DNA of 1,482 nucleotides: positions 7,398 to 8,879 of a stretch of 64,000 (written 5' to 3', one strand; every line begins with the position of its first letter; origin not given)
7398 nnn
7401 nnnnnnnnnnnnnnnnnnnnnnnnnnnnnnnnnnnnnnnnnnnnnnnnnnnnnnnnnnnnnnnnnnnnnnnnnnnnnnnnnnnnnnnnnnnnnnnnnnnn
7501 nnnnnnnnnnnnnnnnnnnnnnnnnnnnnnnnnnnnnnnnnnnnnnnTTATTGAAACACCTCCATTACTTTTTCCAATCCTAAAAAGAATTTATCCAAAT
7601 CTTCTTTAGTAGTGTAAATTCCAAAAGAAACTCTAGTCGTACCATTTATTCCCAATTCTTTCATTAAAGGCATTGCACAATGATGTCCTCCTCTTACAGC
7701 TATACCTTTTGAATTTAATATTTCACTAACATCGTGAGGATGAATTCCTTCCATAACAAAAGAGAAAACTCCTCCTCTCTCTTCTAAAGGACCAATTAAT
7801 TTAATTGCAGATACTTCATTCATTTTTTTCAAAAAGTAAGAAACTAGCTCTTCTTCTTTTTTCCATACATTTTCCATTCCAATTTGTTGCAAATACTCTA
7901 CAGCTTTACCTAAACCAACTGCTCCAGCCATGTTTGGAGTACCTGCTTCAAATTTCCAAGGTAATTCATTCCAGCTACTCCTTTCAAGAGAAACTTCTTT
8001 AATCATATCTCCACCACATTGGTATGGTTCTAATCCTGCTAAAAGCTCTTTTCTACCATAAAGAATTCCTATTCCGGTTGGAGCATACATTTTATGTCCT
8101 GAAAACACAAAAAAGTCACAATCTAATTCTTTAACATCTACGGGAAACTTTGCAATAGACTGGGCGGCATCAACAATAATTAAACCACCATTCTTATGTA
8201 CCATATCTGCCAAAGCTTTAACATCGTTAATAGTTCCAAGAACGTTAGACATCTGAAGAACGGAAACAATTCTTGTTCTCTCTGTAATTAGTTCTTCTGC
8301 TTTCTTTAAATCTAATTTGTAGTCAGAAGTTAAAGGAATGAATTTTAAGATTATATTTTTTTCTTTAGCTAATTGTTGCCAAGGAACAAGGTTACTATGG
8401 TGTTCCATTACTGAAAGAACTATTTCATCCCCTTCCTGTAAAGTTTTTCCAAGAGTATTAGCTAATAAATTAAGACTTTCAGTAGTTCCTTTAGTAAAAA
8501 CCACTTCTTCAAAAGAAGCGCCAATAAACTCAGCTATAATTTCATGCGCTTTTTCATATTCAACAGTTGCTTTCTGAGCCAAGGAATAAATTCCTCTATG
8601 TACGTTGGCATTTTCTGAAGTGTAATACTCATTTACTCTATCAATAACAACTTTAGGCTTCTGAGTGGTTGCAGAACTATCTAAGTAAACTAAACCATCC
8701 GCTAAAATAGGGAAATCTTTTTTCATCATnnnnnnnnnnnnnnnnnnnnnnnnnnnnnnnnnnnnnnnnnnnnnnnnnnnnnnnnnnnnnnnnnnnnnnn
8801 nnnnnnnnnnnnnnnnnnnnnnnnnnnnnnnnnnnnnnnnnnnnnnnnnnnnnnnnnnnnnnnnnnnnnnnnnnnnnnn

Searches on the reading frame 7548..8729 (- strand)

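Call 42: search_protein_families(library=pfam, proteins=[window:7548-8729:-], max_evalue=0.00001)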
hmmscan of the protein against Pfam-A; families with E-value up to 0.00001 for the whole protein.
window:7548-8729:- (393 aa): 4 families
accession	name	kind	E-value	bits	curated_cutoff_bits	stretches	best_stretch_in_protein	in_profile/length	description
PF00266.25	Aminotran_5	-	1.9e-149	498.1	21.5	1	14-381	1-371/371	Aminotransferase class-V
PF00155.27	Aminotran_1_2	-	1.8e-07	31.2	19.7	1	59-230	45-238/361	Aminotransferase class I and II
PF01053.26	Cys_Met_Meta_PP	-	1.1e-06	27.9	27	1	89-191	80-177/381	Cys/Met metabolism PLP-dependent enzyme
PF01041.23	DegT_DnrJ_EryC1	-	1.7e-06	27.9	19.8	1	64-192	32-150/360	DegT/DnrJ/EryC1/StrS aminotransferase family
